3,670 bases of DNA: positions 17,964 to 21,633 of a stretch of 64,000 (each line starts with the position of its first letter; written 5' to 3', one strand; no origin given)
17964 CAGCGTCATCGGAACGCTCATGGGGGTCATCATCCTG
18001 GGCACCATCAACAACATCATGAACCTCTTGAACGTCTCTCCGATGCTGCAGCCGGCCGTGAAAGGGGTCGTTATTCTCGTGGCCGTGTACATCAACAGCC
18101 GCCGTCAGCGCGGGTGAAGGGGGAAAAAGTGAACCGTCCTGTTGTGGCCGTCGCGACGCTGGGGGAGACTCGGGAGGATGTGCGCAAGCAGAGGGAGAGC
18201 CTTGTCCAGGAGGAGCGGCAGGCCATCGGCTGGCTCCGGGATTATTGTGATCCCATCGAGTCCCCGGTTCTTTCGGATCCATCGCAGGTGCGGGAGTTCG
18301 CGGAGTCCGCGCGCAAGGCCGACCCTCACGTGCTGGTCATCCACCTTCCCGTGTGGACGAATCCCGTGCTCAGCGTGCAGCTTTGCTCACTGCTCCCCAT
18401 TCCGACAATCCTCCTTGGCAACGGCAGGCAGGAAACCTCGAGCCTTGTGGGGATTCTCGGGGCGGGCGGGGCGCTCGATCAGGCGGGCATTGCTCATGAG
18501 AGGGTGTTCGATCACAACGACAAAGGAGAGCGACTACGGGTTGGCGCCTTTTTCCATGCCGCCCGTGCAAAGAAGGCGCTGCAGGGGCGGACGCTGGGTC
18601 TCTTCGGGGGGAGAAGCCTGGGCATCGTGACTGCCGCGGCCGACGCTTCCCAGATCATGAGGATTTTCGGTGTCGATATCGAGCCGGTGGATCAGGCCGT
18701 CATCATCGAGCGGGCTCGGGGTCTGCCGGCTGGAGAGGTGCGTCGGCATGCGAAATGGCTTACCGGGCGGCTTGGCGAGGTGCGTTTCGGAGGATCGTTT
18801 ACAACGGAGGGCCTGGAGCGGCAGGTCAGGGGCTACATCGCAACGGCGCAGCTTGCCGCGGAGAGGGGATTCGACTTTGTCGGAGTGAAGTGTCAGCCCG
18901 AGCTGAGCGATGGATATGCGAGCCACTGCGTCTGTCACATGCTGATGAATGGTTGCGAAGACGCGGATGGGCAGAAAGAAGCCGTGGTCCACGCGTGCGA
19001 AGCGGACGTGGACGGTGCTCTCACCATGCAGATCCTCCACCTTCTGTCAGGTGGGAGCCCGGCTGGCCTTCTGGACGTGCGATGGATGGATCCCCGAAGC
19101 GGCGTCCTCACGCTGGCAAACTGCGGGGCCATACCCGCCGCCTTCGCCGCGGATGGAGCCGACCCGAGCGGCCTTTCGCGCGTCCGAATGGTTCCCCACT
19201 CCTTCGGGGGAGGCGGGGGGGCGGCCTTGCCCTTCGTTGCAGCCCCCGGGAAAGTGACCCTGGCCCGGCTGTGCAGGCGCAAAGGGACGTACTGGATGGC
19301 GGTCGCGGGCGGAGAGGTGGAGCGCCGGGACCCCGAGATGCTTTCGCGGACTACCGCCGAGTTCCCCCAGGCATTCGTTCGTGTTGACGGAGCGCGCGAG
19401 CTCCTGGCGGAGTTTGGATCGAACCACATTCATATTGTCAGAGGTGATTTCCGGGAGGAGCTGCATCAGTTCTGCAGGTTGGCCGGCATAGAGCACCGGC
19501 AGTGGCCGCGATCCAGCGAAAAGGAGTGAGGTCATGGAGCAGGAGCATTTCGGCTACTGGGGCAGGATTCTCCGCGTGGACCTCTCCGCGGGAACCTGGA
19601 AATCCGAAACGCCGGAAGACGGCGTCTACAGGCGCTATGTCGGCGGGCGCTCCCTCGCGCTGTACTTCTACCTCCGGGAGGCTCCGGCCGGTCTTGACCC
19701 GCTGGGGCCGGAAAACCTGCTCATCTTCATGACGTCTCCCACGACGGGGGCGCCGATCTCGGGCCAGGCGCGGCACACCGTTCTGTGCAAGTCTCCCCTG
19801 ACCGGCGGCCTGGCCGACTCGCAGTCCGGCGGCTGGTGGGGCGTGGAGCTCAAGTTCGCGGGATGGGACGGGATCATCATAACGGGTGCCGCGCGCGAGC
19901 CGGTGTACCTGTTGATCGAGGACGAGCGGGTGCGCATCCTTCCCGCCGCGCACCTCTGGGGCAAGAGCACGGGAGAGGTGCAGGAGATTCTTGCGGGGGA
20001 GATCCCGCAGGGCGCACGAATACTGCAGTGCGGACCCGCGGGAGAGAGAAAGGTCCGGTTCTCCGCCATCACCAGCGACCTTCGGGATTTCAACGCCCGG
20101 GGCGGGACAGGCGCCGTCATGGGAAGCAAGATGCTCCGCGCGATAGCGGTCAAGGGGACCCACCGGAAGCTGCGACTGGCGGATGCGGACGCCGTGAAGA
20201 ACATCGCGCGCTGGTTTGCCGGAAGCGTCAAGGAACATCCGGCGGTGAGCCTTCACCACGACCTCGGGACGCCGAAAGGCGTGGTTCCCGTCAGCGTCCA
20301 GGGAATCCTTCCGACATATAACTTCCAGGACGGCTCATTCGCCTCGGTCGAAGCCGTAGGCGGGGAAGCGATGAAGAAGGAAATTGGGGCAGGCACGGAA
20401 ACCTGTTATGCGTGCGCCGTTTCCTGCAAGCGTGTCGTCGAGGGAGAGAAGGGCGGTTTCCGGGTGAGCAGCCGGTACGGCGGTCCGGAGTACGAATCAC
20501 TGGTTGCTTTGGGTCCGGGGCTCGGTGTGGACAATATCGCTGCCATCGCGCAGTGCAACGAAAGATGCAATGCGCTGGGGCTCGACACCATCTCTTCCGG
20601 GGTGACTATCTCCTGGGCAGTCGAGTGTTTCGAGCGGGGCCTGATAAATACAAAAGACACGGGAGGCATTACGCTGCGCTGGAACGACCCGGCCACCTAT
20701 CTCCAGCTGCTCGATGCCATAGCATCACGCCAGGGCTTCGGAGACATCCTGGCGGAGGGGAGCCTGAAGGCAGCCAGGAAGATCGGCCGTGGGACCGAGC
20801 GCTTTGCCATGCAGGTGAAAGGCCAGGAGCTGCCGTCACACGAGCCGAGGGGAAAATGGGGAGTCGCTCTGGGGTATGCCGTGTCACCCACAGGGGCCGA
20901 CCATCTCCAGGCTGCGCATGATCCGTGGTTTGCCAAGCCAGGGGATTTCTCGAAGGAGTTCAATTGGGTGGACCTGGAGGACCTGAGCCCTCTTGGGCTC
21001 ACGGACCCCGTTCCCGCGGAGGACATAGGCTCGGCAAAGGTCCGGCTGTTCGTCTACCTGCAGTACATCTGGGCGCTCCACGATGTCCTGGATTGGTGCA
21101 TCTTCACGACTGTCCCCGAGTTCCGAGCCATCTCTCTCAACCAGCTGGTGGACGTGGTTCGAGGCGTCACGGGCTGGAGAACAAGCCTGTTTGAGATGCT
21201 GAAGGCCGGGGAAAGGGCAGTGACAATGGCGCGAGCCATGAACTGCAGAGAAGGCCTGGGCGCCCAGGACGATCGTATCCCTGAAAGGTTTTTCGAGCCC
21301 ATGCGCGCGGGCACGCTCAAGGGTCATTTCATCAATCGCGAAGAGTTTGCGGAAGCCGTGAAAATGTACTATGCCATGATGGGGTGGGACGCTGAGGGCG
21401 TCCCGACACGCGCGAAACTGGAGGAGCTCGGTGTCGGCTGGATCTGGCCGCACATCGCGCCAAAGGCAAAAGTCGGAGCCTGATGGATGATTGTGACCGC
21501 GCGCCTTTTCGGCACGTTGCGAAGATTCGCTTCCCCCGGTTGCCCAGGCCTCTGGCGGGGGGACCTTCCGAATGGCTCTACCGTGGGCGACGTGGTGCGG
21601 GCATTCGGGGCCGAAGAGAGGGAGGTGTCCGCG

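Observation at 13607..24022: Kinase-less sugar locus coupling an ABC importer to a FucI-family isomerase, a tungsten-type AOR, a MoaD-like protein and a transaldolase: candidate ferredoxin-linked catabolic route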

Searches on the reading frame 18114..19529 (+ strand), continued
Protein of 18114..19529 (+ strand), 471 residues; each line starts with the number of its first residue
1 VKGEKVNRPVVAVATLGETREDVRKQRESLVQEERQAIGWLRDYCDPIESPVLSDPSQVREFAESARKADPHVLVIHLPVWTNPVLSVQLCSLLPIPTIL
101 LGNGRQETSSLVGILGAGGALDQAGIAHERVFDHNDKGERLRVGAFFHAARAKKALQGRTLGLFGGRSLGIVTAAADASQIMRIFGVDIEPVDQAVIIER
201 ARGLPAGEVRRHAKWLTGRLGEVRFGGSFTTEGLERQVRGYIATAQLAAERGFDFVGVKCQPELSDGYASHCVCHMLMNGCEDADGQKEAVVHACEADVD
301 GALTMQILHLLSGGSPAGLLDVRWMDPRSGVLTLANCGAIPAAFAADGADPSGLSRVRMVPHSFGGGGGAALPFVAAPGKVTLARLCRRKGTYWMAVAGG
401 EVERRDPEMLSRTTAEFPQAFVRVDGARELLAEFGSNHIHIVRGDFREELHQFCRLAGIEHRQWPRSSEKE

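Call 78: search_protein_families(library=pfam, proteins=[L023:10081-11100:+, L023:11232-12479:+, L035:6251-7603:+, L035:7675-8361:+, L030:13447-13980:+, L030:14326-14994:+, L030:15224-19123:+, L013:6219-7532:-, L013:7538-8281:+, L014:2608-3528:+], max_evalue=0.0001)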
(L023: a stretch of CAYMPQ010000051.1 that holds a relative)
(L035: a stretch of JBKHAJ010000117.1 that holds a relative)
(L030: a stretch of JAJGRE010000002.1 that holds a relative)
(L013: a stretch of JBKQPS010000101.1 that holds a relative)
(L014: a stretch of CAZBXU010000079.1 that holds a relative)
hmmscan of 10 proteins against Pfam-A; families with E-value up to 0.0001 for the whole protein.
L023:10081-11100:+ (339 aa): 2 families
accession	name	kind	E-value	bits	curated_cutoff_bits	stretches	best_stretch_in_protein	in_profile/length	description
PF02800.25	Gp_dh_C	-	3.2e-08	33.8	24.4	1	151-297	3-154/158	Glyceraldehyde 3-phosphate dehydrogenase, C-terminal domain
PF01113.26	DapB_N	-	2.1e-05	25.1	25.6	1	5-110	2-95/124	Dihydrodipicolinate reductase, N-terminus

L023:11232-12479:+ (415 aa): 1 family
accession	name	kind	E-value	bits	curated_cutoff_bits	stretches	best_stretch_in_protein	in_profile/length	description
PF00162.24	PGK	-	1.1e-111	374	27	1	8-399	1-379/379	Phosphoglycerate kinase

L035:6251-7603:+ (450 aa): 3 families
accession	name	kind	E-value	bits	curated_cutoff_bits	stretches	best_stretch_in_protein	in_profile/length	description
PF00591.27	Glycos_transf_3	-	7.9e-47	160.5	27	1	95-323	4-253/253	Glycosyl transferase family, a/b domain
PF02885.22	Glycos_trans_3N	-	6.6e-23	80.7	26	1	22-83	2-63/63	Glycosyl transferase family, helical bundle domain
PF07831.19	PYNP_C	-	1.7e-21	76.1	27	1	363-435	2-74/75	Pyrimidine nucleoside phosphorylase C-terminal domain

L035:7675-8361:+ (228 aa): 1 family
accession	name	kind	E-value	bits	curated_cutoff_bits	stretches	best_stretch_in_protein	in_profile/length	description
PF01791.15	DeoC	-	2.8e-15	57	23.8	1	15-217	7-226/229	DeoC/LacD family aldolase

L030:13447-13980:+ (177 aa): 0 families

L030:14326-14994:+ (222 aa): 1 family
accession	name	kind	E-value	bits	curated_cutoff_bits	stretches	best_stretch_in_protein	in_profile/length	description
PF04402.19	SIMPL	-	5e-47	161.2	25.2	1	25-218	3-205/205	Protein of unknown function (DUF541)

L030:15224-19123:+ (1299 aa): 9 families
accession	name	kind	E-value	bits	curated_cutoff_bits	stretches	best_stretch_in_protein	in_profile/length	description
PF00072.30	Response_reg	-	1e-59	199.9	30.2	3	1182-1293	2-110/111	Response regulator receiver domain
PF02518.31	HATPase_c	-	5.2e-29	101.4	26.4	1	755-875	2-110/111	Histidine kinase-, DNA gyrase B-, and HSP90-like ATPase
PF00512.31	HisKA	-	3.8e-21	75.3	26.9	1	639-707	2-66/66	His Kinase A (phospho-acceptor) domain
PF13185.12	GAF_2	-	1.2e-12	48.6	28.6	1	400-532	4-135/136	GAF domain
PF00672.30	HAMP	-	2.2e-11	44.3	25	1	320-372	3-53/53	HAMP domain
PF01590.32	GAF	-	1.3e-08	35.9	22.4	1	399-532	1-133/133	GAF domain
PF16591.11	HBM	-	1.2e-05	25.3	29.8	0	187-265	30-108/254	Helical bimodular sensor domain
PF23198.2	PDE8A_N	-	7.5e-05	23.1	29.6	0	1181-1272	13-104/147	PDE8A-like, N-terminal domain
PF20274.4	cREC_REC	-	7.8e-05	23.7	27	0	1060-1104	15-61/88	Cyclic-phosphate processing Receiver domain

L013:6219-7532:- (437 aa): 1 family
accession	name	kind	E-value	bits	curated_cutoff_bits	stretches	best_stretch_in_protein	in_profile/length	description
PF00487.30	FA_desaturase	-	1.3e-29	104.2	29.7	1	126-372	3-243/253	Fatty acid desaturase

L013:7538-8281:+ (247 aa): 2 families
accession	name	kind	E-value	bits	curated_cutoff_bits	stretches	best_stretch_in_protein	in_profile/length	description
PF13545.12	HTH_Crp_2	-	3.2e-16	59.5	27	1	158-224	1-69/70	Crp-like helix-turn-helix domain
PF00027.35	cNMP_binding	-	3.2e-10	40.3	27.5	1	40-122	3-85/89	Cyclic nucleotide-binding domain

L014:2608-3528:+ (306 aa): 0 families

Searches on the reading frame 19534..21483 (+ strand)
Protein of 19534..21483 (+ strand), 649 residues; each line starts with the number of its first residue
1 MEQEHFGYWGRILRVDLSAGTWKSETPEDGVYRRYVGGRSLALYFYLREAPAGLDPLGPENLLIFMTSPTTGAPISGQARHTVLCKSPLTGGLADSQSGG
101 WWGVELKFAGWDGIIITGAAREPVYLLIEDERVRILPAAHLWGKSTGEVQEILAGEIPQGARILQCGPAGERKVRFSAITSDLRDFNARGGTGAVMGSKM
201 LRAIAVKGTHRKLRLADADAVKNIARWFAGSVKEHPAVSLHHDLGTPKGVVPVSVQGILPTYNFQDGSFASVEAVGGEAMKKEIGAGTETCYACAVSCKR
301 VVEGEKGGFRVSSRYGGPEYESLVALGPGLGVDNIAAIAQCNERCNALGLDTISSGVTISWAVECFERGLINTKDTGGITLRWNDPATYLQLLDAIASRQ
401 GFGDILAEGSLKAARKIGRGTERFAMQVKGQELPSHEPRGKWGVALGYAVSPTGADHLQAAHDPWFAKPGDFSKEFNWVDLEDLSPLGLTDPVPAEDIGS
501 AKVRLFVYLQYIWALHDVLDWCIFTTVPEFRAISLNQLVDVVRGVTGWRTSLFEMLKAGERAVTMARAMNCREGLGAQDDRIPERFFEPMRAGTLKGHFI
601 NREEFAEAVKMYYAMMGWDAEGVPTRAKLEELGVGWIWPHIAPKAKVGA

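Call 3: search_protein_families(library=pfam, proteins=[window:19534-21483:+], max_evalue=0.01)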
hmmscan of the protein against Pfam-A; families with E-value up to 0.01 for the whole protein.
window:19534-21483:+ (649 aa): 2 families
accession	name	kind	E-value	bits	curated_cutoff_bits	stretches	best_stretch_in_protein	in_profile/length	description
PF01314.23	AFOR_C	-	8e-122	407.5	27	1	225-633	3-384/385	Aldehyde ferredoxin oxidoreductase, domains 2 & 3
PF02730.20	AFOR_N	-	3.9e-69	232.8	29.8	1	10-209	1-199/199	Aldehyde ferredoxin oxidoreductase, N-terminal domain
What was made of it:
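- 19534..21483 (+): Aldehyde:ferredoxin oxidoreductase family enzyme (tungsto- or molybdo-pterin plus a 4Fe-4S cluster). AFOR_N 233 bits, AFOR_C 408 bits (call 3).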

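Call 4: search_protein_families(library=ncbifam, proteins=[window:19534-21483:+], max_evalue=0.01)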
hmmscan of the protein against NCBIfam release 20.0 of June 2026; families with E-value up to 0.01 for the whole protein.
window:19534-21483:+ (649 aa): 2 families
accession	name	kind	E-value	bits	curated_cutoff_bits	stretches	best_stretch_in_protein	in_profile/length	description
NF007354.0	PRK09849.1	equivalog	9.8e-58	196.3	868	2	2-227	2-225/703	aldehyde ferredoxin oxidoreductase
NF040818.1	GAPOR_Arch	equivalog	6.6e-12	44.5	1300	1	52-132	43-122/654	glyceraldehyde-3-phosphate:ferredoxin oxidoreductase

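Call 24: list_cluster_members(proteins=[P0241, window:19534-21483:+, window:22856-24022:+])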
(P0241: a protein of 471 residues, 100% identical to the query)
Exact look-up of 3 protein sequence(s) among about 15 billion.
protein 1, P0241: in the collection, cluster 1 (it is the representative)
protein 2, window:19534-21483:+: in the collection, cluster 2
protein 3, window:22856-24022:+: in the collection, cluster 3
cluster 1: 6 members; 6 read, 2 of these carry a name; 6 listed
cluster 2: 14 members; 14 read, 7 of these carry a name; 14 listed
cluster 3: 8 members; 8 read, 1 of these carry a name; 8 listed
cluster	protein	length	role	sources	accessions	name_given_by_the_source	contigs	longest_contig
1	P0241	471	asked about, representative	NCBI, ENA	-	-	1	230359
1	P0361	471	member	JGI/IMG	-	L-fucose isomerase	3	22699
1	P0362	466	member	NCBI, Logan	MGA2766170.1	MAG: fucose isomerase [Spirochaetia bacterium]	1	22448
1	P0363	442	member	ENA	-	-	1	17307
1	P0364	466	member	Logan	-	-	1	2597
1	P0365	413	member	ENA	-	-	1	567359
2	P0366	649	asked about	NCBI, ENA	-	-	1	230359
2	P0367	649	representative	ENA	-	-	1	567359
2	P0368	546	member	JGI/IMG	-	aldehyde:ferredoxin oxidoreductase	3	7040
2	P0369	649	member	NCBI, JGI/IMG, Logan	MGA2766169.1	MAG: aldehyde ferredoxin oxidoreductase family protein [Spirochaetia bacterium] | aldehyde:ferredoxin oxidoreductase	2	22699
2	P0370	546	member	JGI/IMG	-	aldehyde:ferredoxin oxidoreductase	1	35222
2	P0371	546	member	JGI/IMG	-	aldehyde:ferredoxin oxidoreductase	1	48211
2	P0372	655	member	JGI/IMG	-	aldehyde:ferredoxin oxidoreductase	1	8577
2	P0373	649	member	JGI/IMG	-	aldehyde:ferredoxin oxidoreductase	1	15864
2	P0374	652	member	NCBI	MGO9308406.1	MAG: aldehyde ferredoxin oxidoreductase family protein [Spirochaetia bacterium]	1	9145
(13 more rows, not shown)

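Call 31: search_solved_structures(query=window:19534-21483:+, max_evalue=0.001)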
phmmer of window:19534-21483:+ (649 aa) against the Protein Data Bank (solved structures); distinct sequences matched with E-value up to 0.001: 9.
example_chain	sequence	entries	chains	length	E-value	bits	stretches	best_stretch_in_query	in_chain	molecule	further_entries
1aor_A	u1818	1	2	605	8.6e-116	391.3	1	6-635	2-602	ALDEHYDE FERREDOXIN OXIDOREDUCTASE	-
9mqx_D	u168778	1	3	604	4.7e-102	346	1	6-634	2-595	Aldehyde:ferredoxin oxidoreductase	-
9g7j_A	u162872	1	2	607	2.8e-99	336.8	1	6-634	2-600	Aldehyde ferredoxin oxidoreductase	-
8c0z_A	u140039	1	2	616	2.2e-90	307.3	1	8-634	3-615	Aldehyde:ferredoxin oxidoreductase,tungsten-containing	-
1b25_A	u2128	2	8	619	1.6e-84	288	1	6-641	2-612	PROTEIN (FORMALDEHYDE FERREDOXIN OXIDOREDUCTASE) | FORMALDEHYDE FERREDOXIN OXIDOREDUCTASE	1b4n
9q1t_A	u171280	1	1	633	2.1e-84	287.6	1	6-635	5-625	Tungsten-dependent aldehyde oxidoreductase WOR83 from Haloferax volcanii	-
6x1o_A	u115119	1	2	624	2.4e-69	237.8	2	6-471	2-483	Formaldehyde:ferredoxin oxidoreductase wor5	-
6x6u_A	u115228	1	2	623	2.8e-69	237.7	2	6-472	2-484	Formaldehyde:ferredoxin oxidoreductase wor5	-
4z3w_A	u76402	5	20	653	1.9e-52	182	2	8-427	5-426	Benzoyl-CoA reductase, putative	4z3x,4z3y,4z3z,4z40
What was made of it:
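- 19534..21483 (+): 391 bits to P. furiosus AOR 1aor (call 31).
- On Aldehyde:ferredoxin oxidoreductase family: 391 bits to 1aor (call 31).
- Closest known: Archaeal and bacterial AOR-family enzymes of sugar metabolism. Different: The protein here is closest to broad-range AOR (1aor), not GAPOR (44 bits against a cut-off of 1300; calls 4, 31).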
